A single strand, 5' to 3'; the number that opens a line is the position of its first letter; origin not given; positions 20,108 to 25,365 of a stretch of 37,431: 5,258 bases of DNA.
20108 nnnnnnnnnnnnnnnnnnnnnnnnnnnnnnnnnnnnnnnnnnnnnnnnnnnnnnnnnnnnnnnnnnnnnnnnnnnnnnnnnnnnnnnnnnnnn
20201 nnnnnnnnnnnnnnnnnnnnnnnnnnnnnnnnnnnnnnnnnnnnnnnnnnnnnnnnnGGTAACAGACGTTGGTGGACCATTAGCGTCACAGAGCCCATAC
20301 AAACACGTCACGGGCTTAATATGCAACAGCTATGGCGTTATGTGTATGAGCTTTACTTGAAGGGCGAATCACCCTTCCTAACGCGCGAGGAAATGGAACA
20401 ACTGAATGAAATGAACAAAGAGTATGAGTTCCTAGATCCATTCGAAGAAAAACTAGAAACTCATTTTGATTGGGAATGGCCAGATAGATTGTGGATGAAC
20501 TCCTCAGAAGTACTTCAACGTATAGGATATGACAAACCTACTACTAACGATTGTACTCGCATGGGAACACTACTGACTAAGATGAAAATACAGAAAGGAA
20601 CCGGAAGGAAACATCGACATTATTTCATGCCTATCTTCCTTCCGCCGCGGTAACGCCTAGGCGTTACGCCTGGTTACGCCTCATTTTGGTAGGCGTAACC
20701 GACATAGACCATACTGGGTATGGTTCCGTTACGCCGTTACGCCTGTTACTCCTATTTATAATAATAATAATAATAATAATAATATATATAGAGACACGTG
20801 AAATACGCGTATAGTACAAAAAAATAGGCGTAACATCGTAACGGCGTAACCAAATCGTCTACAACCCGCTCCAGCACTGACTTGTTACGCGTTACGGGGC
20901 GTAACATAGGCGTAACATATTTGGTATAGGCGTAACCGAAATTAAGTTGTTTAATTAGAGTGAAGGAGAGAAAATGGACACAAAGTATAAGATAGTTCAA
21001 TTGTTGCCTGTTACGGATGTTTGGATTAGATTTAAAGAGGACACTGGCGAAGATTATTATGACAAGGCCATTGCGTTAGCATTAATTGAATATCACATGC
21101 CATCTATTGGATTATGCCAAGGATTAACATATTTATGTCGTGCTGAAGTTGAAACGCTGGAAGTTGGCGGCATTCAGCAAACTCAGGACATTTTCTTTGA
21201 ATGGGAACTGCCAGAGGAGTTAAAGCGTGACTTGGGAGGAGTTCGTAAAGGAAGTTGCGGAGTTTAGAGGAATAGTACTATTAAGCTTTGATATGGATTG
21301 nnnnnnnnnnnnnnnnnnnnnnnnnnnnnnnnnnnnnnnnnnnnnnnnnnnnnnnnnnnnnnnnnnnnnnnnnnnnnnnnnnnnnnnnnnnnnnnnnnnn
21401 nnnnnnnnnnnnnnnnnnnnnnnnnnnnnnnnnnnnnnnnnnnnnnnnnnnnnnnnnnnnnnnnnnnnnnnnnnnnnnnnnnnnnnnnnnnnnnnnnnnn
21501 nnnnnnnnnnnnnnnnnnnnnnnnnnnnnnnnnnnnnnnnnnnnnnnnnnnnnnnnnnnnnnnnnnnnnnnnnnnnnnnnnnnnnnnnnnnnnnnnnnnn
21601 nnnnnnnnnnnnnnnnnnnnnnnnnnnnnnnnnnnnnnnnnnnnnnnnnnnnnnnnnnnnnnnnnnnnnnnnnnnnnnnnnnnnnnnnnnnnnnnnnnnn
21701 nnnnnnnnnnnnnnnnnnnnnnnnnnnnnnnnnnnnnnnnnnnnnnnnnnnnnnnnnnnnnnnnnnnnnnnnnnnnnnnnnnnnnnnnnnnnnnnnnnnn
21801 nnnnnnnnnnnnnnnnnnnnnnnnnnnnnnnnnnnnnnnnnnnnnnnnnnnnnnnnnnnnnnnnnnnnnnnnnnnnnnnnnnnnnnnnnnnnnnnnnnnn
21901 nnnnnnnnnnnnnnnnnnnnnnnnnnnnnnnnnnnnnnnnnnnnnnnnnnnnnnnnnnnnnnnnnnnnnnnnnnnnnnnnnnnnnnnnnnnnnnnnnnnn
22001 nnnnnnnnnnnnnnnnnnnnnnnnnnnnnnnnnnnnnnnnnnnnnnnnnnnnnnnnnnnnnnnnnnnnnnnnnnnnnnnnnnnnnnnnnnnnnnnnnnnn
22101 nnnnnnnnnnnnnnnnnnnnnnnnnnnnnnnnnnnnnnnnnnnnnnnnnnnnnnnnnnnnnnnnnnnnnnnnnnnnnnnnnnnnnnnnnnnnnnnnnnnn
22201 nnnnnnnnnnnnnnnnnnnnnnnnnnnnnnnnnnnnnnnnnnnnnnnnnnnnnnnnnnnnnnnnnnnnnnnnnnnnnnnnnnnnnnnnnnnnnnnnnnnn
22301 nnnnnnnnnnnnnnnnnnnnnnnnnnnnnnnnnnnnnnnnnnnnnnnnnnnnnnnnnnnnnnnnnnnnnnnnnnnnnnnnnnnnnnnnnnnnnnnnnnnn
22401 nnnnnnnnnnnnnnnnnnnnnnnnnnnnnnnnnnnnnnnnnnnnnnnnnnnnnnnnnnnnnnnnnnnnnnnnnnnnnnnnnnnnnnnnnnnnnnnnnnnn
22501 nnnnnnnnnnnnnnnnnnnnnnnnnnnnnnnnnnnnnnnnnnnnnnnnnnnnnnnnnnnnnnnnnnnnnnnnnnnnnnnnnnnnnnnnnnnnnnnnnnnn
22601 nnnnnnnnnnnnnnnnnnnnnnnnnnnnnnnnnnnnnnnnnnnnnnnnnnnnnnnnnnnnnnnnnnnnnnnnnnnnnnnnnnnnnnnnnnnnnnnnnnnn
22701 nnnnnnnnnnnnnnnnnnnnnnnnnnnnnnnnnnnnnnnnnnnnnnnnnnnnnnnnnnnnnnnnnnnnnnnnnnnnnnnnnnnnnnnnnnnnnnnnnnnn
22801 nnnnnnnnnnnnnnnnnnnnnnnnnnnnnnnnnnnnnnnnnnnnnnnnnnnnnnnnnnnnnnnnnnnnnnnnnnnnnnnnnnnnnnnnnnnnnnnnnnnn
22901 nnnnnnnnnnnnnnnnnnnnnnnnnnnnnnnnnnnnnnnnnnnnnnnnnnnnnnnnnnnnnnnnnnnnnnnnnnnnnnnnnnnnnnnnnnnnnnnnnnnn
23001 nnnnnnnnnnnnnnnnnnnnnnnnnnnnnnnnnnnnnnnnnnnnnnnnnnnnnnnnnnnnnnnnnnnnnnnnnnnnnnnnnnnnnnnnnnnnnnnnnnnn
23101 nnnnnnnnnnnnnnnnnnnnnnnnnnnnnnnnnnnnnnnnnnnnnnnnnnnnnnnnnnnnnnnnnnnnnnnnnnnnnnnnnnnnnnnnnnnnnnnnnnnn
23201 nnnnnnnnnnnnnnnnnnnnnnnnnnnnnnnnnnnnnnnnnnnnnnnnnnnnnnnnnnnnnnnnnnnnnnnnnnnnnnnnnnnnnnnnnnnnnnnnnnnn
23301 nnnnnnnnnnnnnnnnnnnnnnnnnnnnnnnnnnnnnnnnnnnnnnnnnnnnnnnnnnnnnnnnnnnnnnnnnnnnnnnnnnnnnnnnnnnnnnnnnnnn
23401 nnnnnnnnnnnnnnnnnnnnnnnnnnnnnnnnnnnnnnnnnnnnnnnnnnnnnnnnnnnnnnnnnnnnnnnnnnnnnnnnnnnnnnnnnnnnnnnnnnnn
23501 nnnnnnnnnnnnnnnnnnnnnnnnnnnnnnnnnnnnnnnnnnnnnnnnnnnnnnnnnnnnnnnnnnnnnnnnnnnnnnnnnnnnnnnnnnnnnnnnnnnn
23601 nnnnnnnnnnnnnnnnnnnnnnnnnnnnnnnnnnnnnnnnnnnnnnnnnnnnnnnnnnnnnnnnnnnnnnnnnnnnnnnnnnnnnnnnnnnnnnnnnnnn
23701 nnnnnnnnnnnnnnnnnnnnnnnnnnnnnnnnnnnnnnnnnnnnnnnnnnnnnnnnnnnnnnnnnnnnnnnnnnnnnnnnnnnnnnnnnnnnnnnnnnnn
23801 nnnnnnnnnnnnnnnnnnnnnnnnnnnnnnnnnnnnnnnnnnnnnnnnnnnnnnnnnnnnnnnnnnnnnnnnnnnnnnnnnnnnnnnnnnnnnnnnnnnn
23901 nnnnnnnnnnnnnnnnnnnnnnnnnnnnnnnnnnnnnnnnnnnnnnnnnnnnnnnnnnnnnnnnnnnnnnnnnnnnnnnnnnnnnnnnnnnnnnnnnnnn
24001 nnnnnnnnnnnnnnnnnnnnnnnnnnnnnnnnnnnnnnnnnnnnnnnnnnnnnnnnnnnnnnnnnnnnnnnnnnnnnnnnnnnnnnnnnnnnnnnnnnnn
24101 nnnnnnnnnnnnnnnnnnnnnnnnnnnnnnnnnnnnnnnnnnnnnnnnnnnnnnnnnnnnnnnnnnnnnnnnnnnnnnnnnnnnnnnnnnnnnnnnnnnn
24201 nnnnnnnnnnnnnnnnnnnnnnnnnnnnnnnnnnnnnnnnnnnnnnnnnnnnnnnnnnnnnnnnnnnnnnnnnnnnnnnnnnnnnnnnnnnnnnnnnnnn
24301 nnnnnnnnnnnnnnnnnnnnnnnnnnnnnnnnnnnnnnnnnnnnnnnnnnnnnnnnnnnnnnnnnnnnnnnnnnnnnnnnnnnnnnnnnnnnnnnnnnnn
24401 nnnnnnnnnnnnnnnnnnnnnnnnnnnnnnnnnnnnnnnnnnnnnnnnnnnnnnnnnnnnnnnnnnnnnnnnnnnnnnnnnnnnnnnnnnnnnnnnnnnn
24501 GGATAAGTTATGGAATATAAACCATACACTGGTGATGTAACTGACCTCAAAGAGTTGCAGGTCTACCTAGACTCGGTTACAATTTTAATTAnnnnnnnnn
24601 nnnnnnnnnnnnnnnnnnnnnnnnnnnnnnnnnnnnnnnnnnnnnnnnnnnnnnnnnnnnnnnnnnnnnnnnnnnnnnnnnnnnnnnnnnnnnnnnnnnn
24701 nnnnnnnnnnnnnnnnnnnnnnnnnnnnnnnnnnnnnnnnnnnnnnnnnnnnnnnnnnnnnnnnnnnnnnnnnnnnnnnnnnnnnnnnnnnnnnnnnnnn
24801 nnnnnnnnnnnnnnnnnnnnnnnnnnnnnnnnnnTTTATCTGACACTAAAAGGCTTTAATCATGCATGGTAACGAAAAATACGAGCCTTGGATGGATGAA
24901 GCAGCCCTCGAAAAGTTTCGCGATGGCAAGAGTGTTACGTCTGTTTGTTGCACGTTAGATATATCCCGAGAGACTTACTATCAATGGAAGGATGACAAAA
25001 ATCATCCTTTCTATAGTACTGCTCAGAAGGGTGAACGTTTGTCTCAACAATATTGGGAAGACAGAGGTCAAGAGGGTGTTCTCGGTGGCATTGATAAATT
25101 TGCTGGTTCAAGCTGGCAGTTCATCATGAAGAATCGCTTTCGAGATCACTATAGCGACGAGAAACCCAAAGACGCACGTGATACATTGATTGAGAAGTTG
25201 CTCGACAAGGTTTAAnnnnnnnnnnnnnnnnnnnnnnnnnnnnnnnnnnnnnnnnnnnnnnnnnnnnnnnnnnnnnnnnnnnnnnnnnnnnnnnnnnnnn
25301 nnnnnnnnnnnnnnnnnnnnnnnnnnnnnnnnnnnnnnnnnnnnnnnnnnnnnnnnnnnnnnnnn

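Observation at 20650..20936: Iteron-rich origin-like region abutting the primase gene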

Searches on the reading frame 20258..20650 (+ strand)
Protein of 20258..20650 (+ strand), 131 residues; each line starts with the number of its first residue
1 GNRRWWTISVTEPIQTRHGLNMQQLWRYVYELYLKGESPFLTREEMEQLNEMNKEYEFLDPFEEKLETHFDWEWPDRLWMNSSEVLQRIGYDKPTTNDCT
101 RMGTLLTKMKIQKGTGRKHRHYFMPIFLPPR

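Call 54: predict_structure(alignment_id=A2)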
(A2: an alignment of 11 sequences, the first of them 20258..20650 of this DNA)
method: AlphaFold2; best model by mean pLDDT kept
length: 131 residues; sequences in the alignment: 11
mean_pLDDT: 74.4   pTM: 0.53
mean pLDDT of the five models: 74.4, 72.7, 71.9, 71.3, 70.1
residues with pLDDT >= 90: 41; 70-90: 38; 50-70: 33; < 50: 19
segments of 3 or more residues with pLDDT < 50: 1-19
pLDDT, mean of each block of 10 residues (from residue 1): 36 40 65 72 68 60 85 90 93 91 91 92 85 55
secondary structure, 60 per line:
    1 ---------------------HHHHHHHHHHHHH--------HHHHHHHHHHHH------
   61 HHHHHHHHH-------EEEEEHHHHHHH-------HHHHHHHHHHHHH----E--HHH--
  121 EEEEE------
elements in order: H22-34 H43-54 H61-69 E77-81 H82-88 H96-108 E121-125

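Call 56: fold_search(model_id=the predicted structure, library=pdb)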
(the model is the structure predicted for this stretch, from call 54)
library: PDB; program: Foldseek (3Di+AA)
matches with E <= 10: 344; with E <= 0.001: 0
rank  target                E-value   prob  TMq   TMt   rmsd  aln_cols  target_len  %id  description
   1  9mug                  2.8e-01  0.44  0.30  0.27   9.3       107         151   11  Structure of Schistosoma mansoni Hop1 chromatin binding region (released 2025-08-13)
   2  1ft9_A                4.0e-01  0.21  0.27  0.19   7.4        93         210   17  STRUCTURE OF THE REDUCED (FEII) CO-SENSING PROTEIN FROM R. RUBRUM (released 2000-10-09)
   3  7wup_A                5.8e-01  0.23  0.28  0.11  13.3       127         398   13  The crystal structure of ApiI (released 2023-02-15)
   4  4omz_A                6.2e-01  0.35  0.31  0.38   6.2        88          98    9  Crystal Structure of NolR from Sinorhizobium fredii (released 2014-04-16)
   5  5nl9_A                6.6e-01  0.25  0.29  0.27  13.6       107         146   10  Crystal structure of a peroxide stress regulator from Leptospira interrogans (released 2017-11-22)
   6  4pt7_B                7.4e-01  0.20  0.27  0.27  10.9        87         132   16  Structure of initiator (released 2014-06-25)
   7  4gxo_B                7.9e-01  0.33  0.35  0.34  10.1       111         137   14  Crystal structure of Staphylococcus aureus protein SarZ mutant C13E (released 2012-09-26)
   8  4pql_B                7.9e-01  0.20  0.27  0.27  10.9        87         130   16  N-Terminal domain of DNA binding protein (released 2014-06-11)
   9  5thy_A                8.4e-01  0.23  0.32  0.14  10.2       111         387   14  Crystal structure of SeMet-Substituted CurJ carbon methyltransferase (released 2016-10-19)
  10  4omz_C                9.0e-01  0.33  0.32  0.39   6.2        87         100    8  Crystal Structure of NolR from Sinorhizobium fredii (released 2014-04-16)
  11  3rtr_E                9.0e-01  0.25  0.35  0.16   5.6        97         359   12  A RING E3-substrate complex poised for ubiquitin-like protein transfer: structural insights into cullin-RING ligases (released 2011-07-20)
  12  7y3h                  9.0e-01  0.18  0.28  0.11  14.2       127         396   13  Crystal Structure of Diels-Alderase ApiI in complex with SAM and product (released 2023-06-14)
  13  5ey0_B                9.5e-01  0.13  0.24  0.14  10.8       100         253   15  Crystal structure of CodY from Staphylococcus aureus with GTP and Ile (released 2016-09-14)
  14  9hl9_Sa               1.0e+00  0.38  0.31  0.44   4.7        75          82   12  CRYO-EM STRUCTURE OF LEISHMANIA MAJOR 80S RIBOSOME WITH P/E-site tRNA AND mRNA : LM14Cs1H3 sKO STRAIN (released 2025-10-15)
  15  7b0c_A                1.0e+00  0.28  0.26  0.24   4.9        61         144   16  [4Fe-4S]-NsrR complexed to 23-bp HmpA1 operator fragment (released 2022-06-01)
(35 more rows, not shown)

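Call 64: search_solved_structures(query=A2, max_evalue=10)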
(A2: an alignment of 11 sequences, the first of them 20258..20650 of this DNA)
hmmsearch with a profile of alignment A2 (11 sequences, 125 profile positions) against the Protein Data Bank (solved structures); distinct sequences matched with E-value up to 10: 1.
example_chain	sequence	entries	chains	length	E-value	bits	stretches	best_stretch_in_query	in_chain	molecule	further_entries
4ux5_A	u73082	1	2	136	0.2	15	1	67-108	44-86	TRANSCRIPTION FACTOR MBP1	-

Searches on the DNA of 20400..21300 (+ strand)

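Call 7: search_dna_similar(query=window:20400-21300:+, collection=phages, mode=distant, max_rows=30)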
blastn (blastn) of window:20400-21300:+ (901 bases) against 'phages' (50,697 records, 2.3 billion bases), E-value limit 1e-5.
No match.

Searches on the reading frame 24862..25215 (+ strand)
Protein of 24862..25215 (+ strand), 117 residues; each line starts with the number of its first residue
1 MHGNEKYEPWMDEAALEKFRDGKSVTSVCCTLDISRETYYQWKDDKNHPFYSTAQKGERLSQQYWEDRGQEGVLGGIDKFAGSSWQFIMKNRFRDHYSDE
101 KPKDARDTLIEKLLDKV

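Call 86: search_protein_families(library=pfam, proteins=[window:24862-25215:+], max_evalue=0.01)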
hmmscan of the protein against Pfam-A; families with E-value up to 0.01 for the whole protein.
window:24862-25215:+ (117 aa): 5 families
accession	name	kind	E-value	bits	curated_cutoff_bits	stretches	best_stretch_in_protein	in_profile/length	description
PF01527.26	HTH_Tnp_1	-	5.9e-05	23.6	24.1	1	3-45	3-46/75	Transposase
PF13022.12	HTH_Tnp_1_2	-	0.00046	20.7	27.9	1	23-53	27-57/122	Helix-turn-helix of insertion element transposase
PF13518.12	HTH_28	-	0.0026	18.2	25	1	16-44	6-34/52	Helix-turn-helix domain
PF16677.11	GP3_package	-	0.004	17.7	29.4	1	23-59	34-70/105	DNA-packaging protein gp3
PF13384.12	HTH_23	-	0.0043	17.3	24.6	0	15-44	10-39/50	Homeodomain-like domain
